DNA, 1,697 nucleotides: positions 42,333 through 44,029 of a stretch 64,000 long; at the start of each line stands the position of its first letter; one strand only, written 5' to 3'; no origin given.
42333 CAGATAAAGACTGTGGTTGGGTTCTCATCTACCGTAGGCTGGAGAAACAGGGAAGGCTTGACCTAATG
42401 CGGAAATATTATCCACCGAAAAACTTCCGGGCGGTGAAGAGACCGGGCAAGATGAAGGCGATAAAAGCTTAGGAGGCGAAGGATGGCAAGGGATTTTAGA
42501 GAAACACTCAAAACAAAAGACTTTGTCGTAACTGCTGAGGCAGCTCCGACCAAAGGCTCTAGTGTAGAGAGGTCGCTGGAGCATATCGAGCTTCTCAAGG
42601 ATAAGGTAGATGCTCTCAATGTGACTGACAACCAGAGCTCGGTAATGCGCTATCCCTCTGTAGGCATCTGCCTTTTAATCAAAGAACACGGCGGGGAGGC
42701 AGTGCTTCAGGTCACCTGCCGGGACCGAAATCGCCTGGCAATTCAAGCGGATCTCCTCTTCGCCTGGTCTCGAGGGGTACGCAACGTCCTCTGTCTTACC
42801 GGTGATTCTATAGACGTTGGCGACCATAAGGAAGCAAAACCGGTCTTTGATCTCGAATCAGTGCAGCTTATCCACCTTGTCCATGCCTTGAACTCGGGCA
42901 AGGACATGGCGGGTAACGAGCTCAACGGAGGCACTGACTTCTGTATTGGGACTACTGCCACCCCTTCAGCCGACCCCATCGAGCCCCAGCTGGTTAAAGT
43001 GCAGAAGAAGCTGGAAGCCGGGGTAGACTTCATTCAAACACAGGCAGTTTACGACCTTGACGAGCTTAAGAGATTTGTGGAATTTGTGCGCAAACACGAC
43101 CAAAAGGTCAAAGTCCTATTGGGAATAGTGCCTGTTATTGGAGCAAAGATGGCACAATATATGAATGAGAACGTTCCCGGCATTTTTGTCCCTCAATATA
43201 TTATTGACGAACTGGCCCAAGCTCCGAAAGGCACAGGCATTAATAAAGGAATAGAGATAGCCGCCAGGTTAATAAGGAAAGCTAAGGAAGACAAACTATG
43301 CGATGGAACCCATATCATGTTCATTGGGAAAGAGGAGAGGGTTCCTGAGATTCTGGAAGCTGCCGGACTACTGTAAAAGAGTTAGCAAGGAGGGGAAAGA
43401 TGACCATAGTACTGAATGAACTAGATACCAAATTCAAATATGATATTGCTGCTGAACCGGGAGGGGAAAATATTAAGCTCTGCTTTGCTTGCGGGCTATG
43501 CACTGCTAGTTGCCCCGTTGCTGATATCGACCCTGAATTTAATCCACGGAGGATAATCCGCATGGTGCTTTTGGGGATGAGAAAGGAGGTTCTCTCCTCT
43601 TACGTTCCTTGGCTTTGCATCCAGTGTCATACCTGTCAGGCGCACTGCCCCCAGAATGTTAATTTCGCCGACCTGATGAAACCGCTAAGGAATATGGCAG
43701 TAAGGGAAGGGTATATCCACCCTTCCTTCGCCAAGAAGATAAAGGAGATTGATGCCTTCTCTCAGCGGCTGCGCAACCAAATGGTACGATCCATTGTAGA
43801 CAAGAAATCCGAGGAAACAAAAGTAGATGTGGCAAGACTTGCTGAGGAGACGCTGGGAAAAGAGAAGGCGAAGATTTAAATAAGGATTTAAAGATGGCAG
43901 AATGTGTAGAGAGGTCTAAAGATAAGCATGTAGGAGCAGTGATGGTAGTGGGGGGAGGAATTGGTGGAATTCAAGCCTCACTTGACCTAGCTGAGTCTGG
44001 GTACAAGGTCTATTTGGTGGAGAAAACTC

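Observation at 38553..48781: metV-metF embedded in an HdrA/MvhD/HdrC-like cluster that lacks HdrB: a variant electron-bifurcating methylene-THF reductase module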

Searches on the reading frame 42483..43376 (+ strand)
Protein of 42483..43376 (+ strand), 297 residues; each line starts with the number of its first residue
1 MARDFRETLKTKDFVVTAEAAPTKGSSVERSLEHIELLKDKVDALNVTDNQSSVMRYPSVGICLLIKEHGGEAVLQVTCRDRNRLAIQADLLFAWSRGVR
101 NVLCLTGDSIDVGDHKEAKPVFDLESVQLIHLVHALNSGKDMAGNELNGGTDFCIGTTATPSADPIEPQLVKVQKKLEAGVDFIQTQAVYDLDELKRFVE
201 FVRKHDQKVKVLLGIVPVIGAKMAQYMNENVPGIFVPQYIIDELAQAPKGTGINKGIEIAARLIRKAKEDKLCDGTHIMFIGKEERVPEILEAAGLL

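Call 3: search_protein_families(library=pfam, proteins=[window:42483-43376:+], max_evalue=0.01)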
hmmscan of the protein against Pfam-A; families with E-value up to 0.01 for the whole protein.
window:42483-43376:+ (297 aa): 1 family
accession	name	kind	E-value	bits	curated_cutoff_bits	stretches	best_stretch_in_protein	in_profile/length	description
PF02219.23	MTHFR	-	5.1e-38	131.5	24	1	5-295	2-287/287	Methylenetetrahydrofolate reductase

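Call 4: search_protein_families(library=ncbifam, proteins=[window:42483-43376:+], max_evalue=0.01)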
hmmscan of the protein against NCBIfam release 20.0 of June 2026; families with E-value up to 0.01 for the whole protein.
window:42483-43376:+ (297 aa): 4 families
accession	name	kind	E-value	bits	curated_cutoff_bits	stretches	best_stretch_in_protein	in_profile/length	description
NF006396.0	PRK08645.1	equivalog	2.4e-67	227.4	453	1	4-279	313-586/611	bifunctional homocysteine S-methyltransferase/methylenetetrahydrofolate reductase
TIGR00676.1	fadh2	equivalog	6e-22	78.3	293.7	1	22-293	8-273/275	methylenetetrahydrofolate reductase [NAD(P)H]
TIGR00677.1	fadh2_euk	equivalog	2e-18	66.8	310.05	1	72-297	61-278/281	methylenetetrahydrofolate reductase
NF006950.0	PRK09432.1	equivalog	3.4e-11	43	382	1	18-241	27-236/296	methylenetetrahydrofolate reductase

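Call 27: search_solved_structures(query=window:42483-43376:+, max_evalue=0.001)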
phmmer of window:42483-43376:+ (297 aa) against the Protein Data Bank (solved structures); distinct sequences matched with E-value up to 0.001: 16.
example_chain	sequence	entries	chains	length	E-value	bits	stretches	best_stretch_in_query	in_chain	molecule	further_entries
6fcx_A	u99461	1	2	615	1.2e-10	44.3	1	67-296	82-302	Methylenetetrahydrofolate reductase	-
8qa4_A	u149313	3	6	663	1.2e-10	44.2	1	67-296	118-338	Methylenetetrahydrofolate reductase (NADPH)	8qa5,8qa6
6fnu_A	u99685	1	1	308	2.1e-08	36.9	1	75-290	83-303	Methylenetetrahydrofolate reductase 1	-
2fmn_A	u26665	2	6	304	1.9e-07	33.8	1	22-267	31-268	5,10-methylenetetrahydrofolate reductase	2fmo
5ume_A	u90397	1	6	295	2.2e-07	33.6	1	18-239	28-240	5,10-methylenetetrahydrofolate reductase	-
3fst_A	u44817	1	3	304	4.6e-07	32.5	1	21-267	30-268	5,10-methylenetetrahydrofolate reductase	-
1b5t_A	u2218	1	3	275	5.2e-07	32.3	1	30-267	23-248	PROTEIN (METHYLENETETRAHYDROFOLATE REDUCTASE)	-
1v93_A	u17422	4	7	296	6.4e-07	32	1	30-296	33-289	5,10-Methylenetetrahydrofolate reductase | Methylenetetrahydrofolate reductase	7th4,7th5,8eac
3fsu_A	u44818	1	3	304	6.8e-07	32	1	30-267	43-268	5,10-methylenetetrahydrofolate reductase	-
1zp3_A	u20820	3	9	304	6.8e-07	32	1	22-267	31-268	5,10-methylenetetrahydrofolate reductase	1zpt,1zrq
3apt_A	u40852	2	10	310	7.6e-07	31.8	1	30-296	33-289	Methylenetetrahydrofolate reductase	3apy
1zp4_A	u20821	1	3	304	1e-06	31.4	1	30-267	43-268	5,10-methylenetetrahydrofolate reductase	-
7rml_A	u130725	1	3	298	1.1e-06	31.2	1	16-236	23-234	5,10-methylenetetrahydrofolate reductase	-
6pey_A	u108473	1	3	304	3.8e-06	29.5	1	22-267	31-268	Methylenetetrahydrofolate reductase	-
8uy2_A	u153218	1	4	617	2.6e-05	26.7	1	70-219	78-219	Methylenetetrahydrofolate reductase-like protein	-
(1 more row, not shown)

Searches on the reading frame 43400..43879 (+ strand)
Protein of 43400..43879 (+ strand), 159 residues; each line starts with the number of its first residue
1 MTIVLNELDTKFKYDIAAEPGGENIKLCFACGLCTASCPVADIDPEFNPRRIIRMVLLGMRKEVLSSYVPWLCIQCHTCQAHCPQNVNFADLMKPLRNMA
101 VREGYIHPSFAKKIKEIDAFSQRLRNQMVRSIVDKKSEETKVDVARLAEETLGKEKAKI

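Call 3: search_protein_families(library=pfam, proteins=[window:43400-43879:+], max_evalue=0.01)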
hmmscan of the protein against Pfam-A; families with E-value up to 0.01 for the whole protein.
window:43400-43879:+ (159 aa): 11 families
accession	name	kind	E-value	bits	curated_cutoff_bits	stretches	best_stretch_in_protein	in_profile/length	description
PF13183.11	Fer4_8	-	5.8e-10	40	27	1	26-87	3-68/68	4Fe-4S dicluster domain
PF13534.11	Fer4_17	-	2.6e-09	37.9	22.2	1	28-88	2-61/61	4Fe-4S dicluster domain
PF13187.11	Fer4_9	-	9.7e-09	35.6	27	1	28-86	2-50/52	4Fe-4S dicluster domain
PF13237.11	Fer4_10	-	4.5e-08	33.3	25.5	2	26-84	7-53/53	4Fe-4S dicluster domain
PF12838.12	Fer4_7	-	5.9e-08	33.5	27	1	28-87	2-52/52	4Fe-4S dicluster domain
PF12797.12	Fer4_2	-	4.6e-05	23.6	24.5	0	70-84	7-21/22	4Fe-4S binding domain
PF14697.11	Fer4_21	-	5e-05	23.8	35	0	27-42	40-55/59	4Fe-4S dicluster domain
PF00037.32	Fer4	-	6.3e-05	23.1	21.1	0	27-41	7-21/24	4Fe-4S binding domain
PF12800.12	Fer4_4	-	9.8e-05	22.8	24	0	27-40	3-16/17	4Fe-4S binding domain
PF13484.11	Fer4_16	-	0.00011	23.3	30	1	28-86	2-66/66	4Fe-4S double cluster binding domain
PF25160.1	LdpA_Fe-S-bd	-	0.00031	20.9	27.6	1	23-44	23-44/49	LdpA Fe-S cluster-binding domain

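Call 4: search_protein_families(library=ncbifam, proteins=[window:43400-43879:+], max_evalue=0.01)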
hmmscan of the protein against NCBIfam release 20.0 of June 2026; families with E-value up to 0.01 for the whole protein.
window:43400-43879:+ (159 aa): 39 families (the best 25 are shown)
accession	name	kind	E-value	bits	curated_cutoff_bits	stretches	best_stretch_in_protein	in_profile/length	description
TIGR03290.1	CoB_CoM_SS_C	equivalog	3.1e-24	85.6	160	1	25-113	1-88/144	CoB--CoM heterodisulfide reductase subunit C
NF038018.1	qmoC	equivalog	2.6e-19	69.9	300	1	9-113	2-103/360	quinone-interacting membrane-bound oxidoreductase complex subunit QmoC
NF041890.1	hdrC_Methbact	equivalog_domain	3.5e-17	62.6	270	1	12-144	16-141/192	ferredoxin:CoB-CoM heterodisulfide reductase subunit HdrC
NF041779.1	hetero_SS_HdrC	equivalog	1.4e-16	60.6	350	1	25-131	30-134/198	ferredoxin:CoB-CoM heterodisulfide reductase subunit HdrC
NF008369.0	PRK11168.1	equivalog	7.7e-11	41.5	278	1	24-121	9-92/401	anaerobic glycerol-3-phosphate dehydrogenase subunit C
NF009226.0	PRK12576.1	equivalog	1.2e-09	38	344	1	26-142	154-272/317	succinate dehydrogenase/fumarate reductase iron-sulfur subunit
TIGR03379.1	glycerol3P_GlpC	equivalog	6.8e-07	28.4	279.9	1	25-99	4-80/397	anaerobic glycerol-3-phosphate dehydrogenase subunit GlpC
NF008434.0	PRK11274.1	equivalog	1.2e-06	27.8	333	1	16-100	13-102/409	glycolate oxidase subunit GlcF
NF004898.0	PRK06259.1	equivalog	8.8e-06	24.6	385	1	23-141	131-261/488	fumarate reductase (CoM/CoB) subunit TfrB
TIGR00273.1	TIGR00273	equivalog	2.3e-05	23.4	444.8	1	27-113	294-384/432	LutB/LldF family L-lactate oxidation iron-sulfur protein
NF058577.1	FdxA_fam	equivalog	3.5e-05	23.9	65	0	28-43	9-24/52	4Fe-4S ferredoxin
TIGR00384.1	dhsB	subfamily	4e-05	23.2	88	1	22-92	136-217/222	succinate dehydrogenase and fumarate reductase iron-sulfur protein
NF045670.1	quin_L_LdhH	equivalog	6.9e-05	21.3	800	1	14-114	292-396/706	L-lactate dehydrogenase (quinone) large subunit LdhH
NF045663.1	diclust_near_Sec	equivalog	8.7e-05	20.8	530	1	73-110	355-392/759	pyridine nucleotide-disulfide oxidoreductase/dicluster-binding protein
NF004616.0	PRK05950.1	subfamily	9.2e-05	21.7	228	1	24-103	145-236/238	succinate dehydrogenase iron-sulfur subunit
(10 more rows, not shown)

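Call 26: search_solved_structures(query=window:43400-43879:+, max_evalue=0.01, show_alignments=2)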
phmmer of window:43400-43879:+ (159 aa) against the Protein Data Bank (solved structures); distinct sequences matched with E-value up to 0.01: 26.
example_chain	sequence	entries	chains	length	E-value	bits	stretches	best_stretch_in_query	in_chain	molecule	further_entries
8rvv_C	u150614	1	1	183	1.1e-21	80.4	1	7-110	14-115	H(2):CoB-CoM heterodisulfide,ferredoxin reductase subunit C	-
8rvu_c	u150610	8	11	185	1.2e-21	80.4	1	7-110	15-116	H(2):CoB-CoM heterodisulfide,ferredoxin reductase subunit C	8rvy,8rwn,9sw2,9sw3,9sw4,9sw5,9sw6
5odc_C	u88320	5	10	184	2e-17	66.6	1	23-107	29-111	Heterodisulfide reductase, subunit C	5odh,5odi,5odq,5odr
9sfi_E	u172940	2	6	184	1.3e-16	64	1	20-106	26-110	H(2)/formate:CoB-CoM heterodisulfide,ferredoxin reductase subunit C2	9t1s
7bkb_C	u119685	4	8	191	1.5e-14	57.3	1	26-117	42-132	CoB--CoM heterodisulfide reductase subunit C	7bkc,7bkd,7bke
9sw6_H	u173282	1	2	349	2e-06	30.9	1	27-87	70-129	Tungsten formylmethanofuran dehydrogenase, subunit F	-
5t5i_F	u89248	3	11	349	2e-05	27.7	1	27-87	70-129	Tungsten formylmethanofuran dehydrogenase subunit fwdF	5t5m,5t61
7p62_I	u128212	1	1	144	6.5e-05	26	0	24-65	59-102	NADH-quinone oxidoreductase subunit I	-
7p7k_I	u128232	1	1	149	6.6e-05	26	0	24-65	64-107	NADH-quinone oxidoreductase subunit I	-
7p69_I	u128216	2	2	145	6.7e-05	26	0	24-65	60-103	NADH-quinone oxidoreductase subunit I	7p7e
7p61_I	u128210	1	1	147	6.7e-05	26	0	24-65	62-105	NADH-quinone oxidoreductase subunit I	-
7awt_I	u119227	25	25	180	0.0002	24.4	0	24-65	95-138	NADH-quinone oxidoreductase subunit I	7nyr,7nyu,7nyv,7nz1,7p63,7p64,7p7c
8rja_F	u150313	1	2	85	0.00033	23.7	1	27-91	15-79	NAD(P)H-quinone oxidoreductase subunit I, chloroplastic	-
9nez_B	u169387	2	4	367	0.00074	22.6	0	72-125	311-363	Sulfhydrogenase 1 subunit beta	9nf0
8qby_I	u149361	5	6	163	0.0023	21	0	16-85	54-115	NADH-quinone oxidoreductase subunit I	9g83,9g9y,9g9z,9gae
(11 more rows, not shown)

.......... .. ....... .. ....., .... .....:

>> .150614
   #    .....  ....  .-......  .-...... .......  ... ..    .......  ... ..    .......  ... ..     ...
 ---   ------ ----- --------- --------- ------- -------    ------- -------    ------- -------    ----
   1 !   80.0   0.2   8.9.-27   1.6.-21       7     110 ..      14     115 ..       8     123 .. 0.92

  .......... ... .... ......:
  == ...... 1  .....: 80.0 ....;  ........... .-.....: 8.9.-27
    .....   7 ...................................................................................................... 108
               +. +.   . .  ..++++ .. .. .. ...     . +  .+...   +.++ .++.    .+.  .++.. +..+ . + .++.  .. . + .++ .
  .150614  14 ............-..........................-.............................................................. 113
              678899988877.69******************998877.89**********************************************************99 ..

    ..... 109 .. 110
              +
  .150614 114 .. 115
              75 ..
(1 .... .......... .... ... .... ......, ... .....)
